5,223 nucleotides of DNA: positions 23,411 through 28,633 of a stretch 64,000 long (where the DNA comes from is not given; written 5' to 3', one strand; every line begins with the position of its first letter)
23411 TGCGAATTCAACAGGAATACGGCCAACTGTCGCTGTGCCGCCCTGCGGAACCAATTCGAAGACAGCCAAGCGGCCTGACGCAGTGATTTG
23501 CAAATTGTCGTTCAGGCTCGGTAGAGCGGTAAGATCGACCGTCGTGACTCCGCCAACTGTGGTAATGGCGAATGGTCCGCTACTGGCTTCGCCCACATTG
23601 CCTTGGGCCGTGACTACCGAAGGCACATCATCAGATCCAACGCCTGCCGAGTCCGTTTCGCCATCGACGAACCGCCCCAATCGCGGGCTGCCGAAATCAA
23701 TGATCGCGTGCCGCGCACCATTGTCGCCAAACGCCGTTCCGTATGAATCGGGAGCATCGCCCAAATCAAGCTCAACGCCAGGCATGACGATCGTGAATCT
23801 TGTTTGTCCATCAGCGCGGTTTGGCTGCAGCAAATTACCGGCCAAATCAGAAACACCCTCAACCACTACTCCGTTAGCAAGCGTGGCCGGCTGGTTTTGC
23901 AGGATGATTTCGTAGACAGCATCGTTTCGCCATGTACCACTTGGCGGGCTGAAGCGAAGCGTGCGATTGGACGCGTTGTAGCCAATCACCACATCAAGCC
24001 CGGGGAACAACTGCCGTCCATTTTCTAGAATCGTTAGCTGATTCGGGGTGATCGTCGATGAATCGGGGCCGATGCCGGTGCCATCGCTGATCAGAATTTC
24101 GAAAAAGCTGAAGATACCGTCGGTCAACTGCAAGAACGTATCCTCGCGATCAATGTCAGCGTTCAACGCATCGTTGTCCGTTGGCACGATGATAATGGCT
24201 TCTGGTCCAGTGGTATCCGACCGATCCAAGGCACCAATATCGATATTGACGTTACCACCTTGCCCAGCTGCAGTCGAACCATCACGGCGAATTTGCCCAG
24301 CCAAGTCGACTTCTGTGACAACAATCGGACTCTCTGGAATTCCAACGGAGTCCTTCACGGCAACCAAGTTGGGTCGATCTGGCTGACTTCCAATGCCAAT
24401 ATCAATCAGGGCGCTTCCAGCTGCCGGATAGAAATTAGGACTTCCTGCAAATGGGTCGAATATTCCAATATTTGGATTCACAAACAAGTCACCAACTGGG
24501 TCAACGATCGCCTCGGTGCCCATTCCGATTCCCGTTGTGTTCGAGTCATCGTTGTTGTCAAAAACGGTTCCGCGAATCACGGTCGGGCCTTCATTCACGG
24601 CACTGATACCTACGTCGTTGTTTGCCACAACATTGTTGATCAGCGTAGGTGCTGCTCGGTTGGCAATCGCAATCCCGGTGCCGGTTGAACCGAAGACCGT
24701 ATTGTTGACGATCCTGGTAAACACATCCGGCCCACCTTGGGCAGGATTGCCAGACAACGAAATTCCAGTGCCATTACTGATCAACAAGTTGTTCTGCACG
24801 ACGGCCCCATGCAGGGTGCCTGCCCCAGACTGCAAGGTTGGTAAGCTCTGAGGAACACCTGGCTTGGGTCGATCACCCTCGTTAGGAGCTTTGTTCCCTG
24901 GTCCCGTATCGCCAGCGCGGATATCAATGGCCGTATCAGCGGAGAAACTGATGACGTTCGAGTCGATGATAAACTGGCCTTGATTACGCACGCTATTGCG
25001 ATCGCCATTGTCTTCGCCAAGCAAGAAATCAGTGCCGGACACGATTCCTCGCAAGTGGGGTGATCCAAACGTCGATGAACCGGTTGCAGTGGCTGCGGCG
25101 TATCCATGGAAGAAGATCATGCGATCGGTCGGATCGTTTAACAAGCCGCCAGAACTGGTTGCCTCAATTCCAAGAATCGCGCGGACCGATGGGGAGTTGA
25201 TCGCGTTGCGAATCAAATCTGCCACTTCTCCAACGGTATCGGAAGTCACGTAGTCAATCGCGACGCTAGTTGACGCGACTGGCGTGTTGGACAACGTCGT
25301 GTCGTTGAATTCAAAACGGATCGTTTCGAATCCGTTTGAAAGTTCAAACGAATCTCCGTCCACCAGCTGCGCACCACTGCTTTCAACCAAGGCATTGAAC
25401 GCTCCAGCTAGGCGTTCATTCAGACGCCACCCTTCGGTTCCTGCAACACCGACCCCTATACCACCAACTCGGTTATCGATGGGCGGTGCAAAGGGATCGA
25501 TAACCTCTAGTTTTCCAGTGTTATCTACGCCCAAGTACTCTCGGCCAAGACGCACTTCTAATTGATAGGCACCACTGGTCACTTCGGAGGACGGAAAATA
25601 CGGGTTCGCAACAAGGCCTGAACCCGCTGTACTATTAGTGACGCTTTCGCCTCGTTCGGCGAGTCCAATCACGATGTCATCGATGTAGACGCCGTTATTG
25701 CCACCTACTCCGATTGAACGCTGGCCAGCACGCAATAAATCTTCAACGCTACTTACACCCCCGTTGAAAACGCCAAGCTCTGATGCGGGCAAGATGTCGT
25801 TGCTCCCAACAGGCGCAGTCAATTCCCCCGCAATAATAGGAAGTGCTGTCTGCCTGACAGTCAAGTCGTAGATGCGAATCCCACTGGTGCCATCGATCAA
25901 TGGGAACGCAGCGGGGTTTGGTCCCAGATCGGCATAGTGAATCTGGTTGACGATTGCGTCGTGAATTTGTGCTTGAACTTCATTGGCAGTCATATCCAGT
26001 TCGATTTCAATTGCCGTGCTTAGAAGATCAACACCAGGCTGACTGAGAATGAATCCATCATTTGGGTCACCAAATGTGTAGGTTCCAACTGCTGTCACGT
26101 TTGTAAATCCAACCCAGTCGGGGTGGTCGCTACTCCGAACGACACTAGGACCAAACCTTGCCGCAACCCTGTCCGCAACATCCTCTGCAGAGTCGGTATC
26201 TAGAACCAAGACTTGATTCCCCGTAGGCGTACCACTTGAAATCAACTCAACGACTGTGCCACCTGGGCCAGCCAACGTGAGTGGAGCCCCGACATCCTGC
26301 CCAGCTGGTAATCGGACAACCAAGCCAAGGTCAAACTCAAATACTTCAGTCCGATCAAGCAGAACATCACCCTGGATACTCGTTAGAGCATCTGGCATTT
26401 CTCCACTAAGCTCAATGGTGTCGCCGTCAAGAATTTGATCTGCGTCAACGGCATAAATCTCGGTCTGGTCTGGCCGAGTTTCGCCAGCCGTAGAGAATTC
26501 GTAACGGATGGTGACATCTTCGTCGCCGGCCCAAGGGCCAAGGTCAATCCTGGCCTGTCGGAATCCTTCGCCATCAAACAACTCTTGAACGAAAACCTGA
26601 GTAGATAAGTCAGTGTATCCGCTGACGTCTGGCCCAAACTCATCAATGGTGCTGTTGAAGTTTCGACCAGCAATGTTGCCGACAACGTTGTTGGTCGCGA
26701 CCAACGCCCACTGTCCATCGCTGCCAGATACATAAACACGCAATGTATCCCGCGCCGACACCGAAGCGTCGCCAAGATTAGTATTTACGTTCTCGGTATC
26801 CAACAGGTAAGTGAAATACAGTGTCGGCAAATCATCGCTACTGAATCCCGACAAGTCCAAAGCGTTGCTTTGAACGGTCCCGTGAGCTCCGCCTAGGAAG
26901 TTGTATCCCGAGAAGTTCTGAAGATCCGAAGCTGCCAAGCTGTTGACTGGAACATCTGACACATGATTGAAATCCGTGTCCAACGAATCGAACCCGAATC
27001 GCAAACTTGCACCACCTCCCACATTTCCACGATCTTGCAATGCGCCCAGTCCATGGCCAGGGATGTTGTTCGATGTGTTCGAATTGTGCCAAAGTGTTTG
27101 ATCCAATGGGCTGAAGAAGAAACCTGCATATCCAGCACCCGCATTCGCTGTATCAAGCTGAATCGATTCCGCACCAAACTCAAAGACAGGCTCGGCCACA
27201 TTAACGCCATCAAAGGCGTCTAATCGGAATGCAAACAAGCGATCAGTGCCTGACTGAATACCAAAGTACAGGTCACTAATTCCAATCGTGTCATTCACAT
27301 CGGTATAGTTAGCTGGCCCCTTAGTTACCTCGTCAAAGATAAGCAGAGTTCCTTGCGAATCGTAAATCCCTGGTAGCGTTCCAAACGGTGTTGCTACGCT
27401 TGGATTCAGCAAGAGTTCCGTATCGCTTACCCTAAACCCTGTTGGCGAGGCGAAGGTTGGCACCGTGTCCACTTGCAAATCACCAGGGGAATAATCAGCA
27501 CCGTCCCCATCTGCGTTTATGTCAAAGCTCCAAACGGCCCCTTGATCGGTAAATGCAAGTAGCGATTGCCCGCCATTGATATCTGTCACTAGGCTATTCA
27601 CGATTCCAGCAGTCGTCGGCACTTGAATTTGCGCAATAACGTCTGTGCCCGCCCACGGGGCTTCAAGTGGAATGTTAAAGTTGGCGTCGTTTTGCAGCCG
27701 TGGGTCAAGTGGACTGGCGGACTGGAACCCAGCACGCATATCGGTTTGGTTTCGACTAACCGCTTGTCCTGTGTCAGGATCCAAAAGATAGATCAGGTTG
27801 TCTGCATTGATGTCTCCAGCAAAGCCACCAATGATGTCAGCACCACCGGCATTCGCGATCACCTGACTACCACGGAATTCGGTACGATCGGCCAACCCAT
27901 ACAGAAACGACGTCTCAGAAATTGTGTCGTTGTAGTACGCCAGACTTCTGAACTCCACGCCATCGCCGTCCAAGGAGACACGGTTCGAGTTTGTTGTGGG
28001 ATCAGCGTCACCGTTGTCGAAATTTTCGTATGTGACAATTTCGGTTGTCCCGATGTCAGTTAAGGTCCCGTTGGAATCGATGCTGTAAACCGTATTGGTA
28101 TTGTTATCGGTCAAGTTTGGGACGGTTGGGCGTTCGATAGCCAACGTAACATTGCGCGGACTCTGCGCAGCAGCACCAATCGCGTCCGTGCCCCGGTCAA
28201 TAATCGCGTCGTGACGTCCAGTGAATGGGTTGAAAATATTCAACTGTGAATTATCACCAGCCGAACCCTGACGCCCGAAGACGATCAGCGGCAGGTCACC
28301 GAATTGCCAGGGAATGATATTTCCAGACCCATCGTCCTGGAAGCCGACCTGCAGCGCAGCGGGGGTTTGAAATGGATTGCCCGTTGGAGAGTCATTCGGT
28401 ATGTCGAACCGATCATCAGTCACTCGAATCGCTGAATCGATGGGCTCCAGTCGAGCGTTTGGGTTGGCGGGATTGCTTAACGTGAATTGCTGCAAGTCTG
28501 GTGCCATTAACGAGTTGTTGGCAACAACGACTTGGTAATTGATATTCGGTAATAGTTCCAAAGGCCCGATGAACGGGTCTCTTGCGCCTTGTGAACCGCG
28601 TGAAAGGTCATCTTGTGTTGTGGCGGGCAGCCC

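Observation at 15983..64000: Tandem array of at least three giant paralogous surface proteins built on one scaffold with swappable loop slots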

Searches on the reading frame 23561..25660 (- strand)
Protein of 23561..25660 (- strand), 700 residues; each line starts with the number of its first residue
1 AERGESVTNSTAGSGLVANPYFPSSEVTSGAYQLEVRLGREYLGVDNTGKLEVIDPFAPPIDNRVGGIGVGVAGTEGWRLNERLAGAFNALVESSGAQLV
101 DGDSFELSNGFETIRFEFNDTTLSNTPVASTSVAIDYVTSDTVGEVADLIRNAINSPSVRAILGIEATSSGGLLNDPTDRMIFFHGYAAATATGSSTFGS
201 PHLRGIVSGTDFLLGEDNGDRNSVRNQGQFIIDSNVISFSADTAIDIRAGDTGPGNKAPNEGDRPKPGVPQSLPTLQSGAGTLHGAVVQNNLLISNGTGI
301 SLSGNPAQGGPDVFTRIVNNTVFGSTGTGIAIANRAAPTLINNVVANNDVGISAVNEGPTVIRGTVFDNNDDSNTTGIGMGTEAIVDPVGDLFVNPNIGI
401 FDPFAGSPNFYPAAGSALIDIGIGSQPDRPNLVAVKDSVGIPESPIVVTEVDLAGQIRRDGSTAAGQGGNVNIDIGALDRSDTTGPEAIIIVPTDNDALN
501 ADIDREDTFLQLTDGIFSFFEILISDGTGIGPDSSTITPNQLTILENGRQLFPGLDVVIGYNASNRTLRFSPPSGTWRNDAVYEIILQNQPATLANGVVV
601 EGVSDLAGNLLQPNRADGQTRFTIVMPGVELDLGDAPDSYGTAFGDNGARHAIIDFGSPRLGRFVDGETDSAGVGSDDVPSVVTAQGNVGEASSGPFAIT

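Call 68: search_protein_families(library=pfam, proteins=[window:23561-25660:-], max_evalue=0.05)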
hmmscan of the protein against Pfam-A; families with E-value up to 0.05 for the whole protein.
window:23561-25660:- (700 aa): 2 families
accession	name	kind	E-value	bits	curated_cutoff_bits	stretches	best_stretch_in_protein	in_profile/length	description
PF13229.12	Beta_helix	-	2.3e-06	27.8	25.9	1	286-378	11-95/158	Right handed beta helix region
PF05048.19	NosD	-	3.3e-05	23.9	23.6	1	285-378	70-153/212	Periplasmic copper-binding protein (NosD)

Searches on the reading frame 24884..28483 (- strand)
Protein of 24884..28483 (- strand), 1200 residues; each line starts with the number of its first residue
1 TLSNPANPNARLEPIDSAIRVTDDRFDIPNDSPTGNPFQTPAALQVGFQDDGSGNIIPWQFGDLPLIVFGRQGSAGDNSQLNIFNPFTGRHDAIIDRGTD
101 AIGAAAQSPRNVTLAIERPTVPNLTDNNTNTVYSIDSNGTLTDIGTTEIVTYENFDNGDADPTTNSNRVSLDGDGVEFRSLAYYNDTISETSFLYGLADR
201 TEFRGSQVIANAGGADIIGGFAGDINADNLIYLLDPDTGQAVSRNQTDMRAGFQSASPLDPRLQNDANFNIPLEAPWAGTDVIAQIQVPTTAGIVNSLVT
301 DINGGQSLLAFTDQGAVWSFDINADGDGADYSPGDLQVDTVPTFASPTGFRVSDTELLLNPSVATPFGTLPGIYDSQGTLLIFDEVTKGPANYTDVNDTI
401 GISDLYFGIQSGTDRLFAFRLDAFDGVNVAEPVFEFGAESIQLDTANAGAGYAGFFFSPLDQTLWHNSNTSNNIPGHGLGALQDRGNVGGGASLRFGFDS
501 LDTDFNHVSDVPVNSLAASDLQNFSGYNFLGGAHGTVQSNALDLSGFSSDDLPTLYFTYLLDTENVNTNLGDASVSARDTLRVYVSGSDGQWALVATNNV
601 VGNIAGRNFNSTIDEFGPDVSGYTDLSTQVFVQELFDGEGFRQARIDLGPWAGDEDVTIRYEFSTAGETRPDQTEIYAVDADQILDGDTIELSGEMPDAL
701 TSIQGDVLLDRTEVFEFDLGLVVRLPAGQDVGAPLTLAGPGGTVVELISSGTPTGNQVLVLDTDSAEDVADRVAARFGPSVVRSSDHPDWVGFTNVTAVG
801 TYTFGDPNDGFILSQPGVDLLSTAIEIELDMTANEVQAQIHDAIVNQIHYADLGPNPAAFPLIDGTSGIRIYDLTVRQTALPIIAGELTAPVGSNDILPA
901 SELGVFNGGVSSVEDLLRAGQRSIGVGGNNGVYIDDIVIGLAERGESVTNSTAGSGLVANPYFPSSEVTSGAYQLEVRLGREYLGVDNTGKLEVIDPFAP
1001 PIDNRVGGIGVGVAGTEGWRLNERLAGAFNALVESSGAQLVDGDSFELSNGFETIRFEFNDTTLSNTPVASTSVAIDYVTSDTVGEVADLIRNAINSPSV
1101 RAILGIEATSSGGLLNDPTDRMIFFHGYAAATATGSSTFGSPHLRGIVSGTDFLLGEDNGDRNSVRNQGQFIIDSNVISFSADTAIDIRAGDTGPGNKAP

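Call 70: find_homologous_proteins(query=window:24884-28483:-, max_evalue=0.00001)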
Query window:24884-28483:- (1200 aa): 4 proteins with E <= 0.00001 among 8000 candidates.
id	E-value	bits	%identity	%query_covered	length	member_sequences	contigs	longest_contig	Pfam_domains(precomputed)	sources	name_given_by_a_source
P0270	0.0e+0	1073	48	99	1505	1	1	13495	-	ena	-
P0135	3.2e-223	762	51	63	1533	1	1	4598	-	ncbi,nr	ncbi:MAG: hypothetical protein HKN47_27455, partial [Pirellulaceae bacterium]|nr:hypothetical protei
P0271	2.3e-178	614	50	57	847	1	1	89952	-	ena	-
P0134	1.5e-135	472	45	50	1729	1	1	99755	PF04151.22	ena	-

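Call 84: predict_structure(alignment_id=A4)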
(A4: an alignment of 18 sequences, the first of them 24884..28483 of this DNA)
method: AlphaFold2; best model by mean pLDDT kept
length: 1200 residues; sequences in the alignment: 18
mean_pLDDT: 62.6   pTM: 0.58
mean pLDDT of the five models: 62.6, 60.7, 60.1, 57.7, 57.2
residues with pLDDT >= 90: 134; 70-90: 445; 50-70: 191; < 50: 430
segments of 3 or more residues with pLDDT < 50: 1-47, 49-58, 73-76, 122-124, 154-173, 205-223, 254-268, 274-276, 342-354, 461-492, 498-532, 564-577, 600-631, 887-929, 943-1028, 1149-1200
pLDDT, mean of each block of 10 residues (from residue 1): 24 27 29 36 38 43 76 60 79 62 83 79 55 74 83 47 39 68 79 87 49 36 62 89 76 48 46 55 79 89 83 91 77 77 46 66 70 87 89 60 88 89 69 85 72 77 37 31 32 47 27 27 33 61 73 70 42 44 76 68 37 31 33 61 72 79 60 75 86 85 70 91 89 83 79 78 90 88 89 88 74 88 91 90 91 79 74 78 54 33 39 41 39 64 35 33 32 30 29 36 31 33 42 89 84 80 68 85 92 88 79 81 77 69 72 33 30 34 29 30
secondary structure, 60 per line:
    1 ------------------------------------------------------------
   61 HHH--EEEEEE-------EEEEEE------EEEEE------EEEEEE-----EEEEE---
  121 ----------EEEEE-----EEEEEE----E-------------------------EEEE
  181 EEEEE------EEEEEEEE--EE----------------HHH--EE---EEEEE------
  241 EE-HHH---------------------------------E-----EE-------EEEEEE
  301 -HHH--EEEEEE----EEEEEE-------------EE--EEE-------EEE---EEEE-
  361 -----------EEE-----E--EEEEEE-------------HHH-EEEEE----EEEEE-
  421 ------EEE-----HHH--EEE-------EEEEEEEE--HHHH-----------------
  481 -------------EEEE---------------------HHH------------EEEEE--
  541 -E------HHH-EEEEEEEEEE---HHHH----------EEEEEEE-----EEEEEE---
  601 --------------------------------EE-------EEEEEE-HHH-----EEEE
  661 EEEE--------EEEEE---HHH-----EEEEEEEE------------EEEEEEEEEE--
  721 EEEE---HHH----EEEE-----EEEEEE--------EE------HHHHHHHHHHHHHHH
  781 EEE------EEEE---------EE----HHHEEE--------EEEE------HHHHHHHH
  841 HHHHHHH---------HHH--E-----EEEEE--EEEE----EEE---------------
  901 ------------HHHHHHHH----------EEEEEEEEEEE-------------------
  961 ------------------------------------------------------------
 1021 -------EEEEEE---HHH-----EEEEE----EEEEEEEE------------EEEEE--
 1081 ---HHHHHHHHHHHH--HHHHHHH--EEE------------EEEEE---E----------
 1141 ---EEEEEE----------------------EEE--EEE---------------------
elements in order (helices of 4 or more, strands of 3 or more residues): E66-71 E79-84 E91-95 E102-107 E113-117 E131-135 E141-146 E177-185 E192-199 E230-234 E295-300 E307-312 E317-322 E340-342 E350-352 E356-359 E372-374 E383-388 E406-410 E415-419 E427-429 E440-442 E450-457 H460-463 E494-497 E534-538 E553-562 H566-569 E580-586 E592-597 E642-647 E657-664 E673-677 E689-696 E709-718 E721-724 E735-738 E744-749 H766-780 E781-783 E790-793 E812-814 E823-826 H833-847 E868-872 E875-878 E883-885 H913-920 E931-941 E1028-1033 E1045-1049 E1054-1061 E1074-1078 H1084-1095 H1098-1104 E1107-1109 E1122-1126 E1144-1149 E1172-1174 E1177-1179

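Call 88: fold_search(model_id=the predicted structure, library=pdb)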
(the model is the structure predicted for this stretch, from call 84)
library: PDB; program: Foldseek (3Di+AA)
matches with E <= 10: 1251; with E <= 0.001: 11
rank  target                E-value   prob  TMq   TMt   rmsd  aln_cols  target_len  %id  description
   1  3scy                  2.1e-04  1.00  0.14  0.36  11.2       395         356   12  Crystal structure of a putative 6-phosphogluconolactonase (BF1038) from Bacteroides fragilis NCTC 9343 at 1.50 A resolut (released 2011-07-20)
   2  9d9z_A                3.1e-04  0.69  0.12  0.05  21.8       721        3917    7  Structure of human UBR4-KCMF1-CaM E3 ligase complex (Silencing Factor of the Integrated stress response, SiFI) (released 2025-06-11)
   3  7som_a                4.0e-04  0.99  0.13  0.36   9.2       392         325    9  Ciliary C2 central pair apparatus isolated from Chlamydomonas reinhardtii (released 2022-04-13)
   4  9esh_C                4.7e-04  0.98  0.12  0.36  11.2       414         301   10  Structure of a B-state intermediate committed to discard (Bd-I state) (released 2024-12-25)
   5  8era_C                4.7e-04  0.98  0.14  0.39  13.1       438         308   10  RMC-5552 in complex with mTORC1 and FKBP12 (released 2022-12-28)
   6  6q0v_A                5.3e-04  0.47  0.09  0.12  20.2       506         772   11  Structure of DDB1-DDA1-DCAF15 complex bound to tasisulam and RBM39 (released 2019-11-13)
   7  6rxt_UL               5.6e-04  1.00  0.13  0.19  11.8       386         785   12  Cryo-EM structure of the 90S pre-ribosome (Kre33-Noc4) from Chaetomium thermophilum, state A (released 2019-08-14)
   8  1hj4_A                8.1e-04  0.54  0.09  0.15  17.6       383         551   13  Cytochrome cd1 Nitrite Reductase, x-ray reduced dioxygen complex (released 2001-01-16)
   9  7qk4_A                8.5e-04  1.00  0.08  0.25  12.5       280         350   11  EED in complex with PRC2 allosteric inhibitor compound 22 (MAK683) (released 2022-04-13)
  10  7f1q_B                9.5e-04  0.85  0.10  0.29  13.0       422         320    9  Cryo-EM structure of the chemokine receptor CCR5 in complex with MIP-1a and Gi (released 2021-07-14)
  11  1aof_A                9.5e-04  0.41  0.09  0.16  18.4       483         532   12  CYTOCHROME CD1 NITRITE REDUCTASE, REDUCED FORM (released 1997-10-15)
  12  2qxv_A                1.1e-03  0.97  0.10  0.28  15.2       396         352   10  Structural basis of EZH2 recognition by EED (released 2007-08-28)
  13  1nr0                  1.2e-03  0.51  0.07  0.13  21.2       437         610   12  Two Seven-Bladed Beta-Propeller Domains Revealed By The Structure Of A C. elegans Homologue Of Yeast Actin Interacting P (released 2003-07-01)
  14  9n73_LR               1.2e-03  0.72  0.08  0.12  22.7       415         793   10  SSU processome maturation and disassembly, State G (released 2025-10-29)
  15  8blw_B                1.2e-03  0.69  0.15  0.25  23.4       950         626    8  Vitamin B12 transporter BtuB1 with lipoprotein BtuG1 from B. theta (released 2023-08-16)
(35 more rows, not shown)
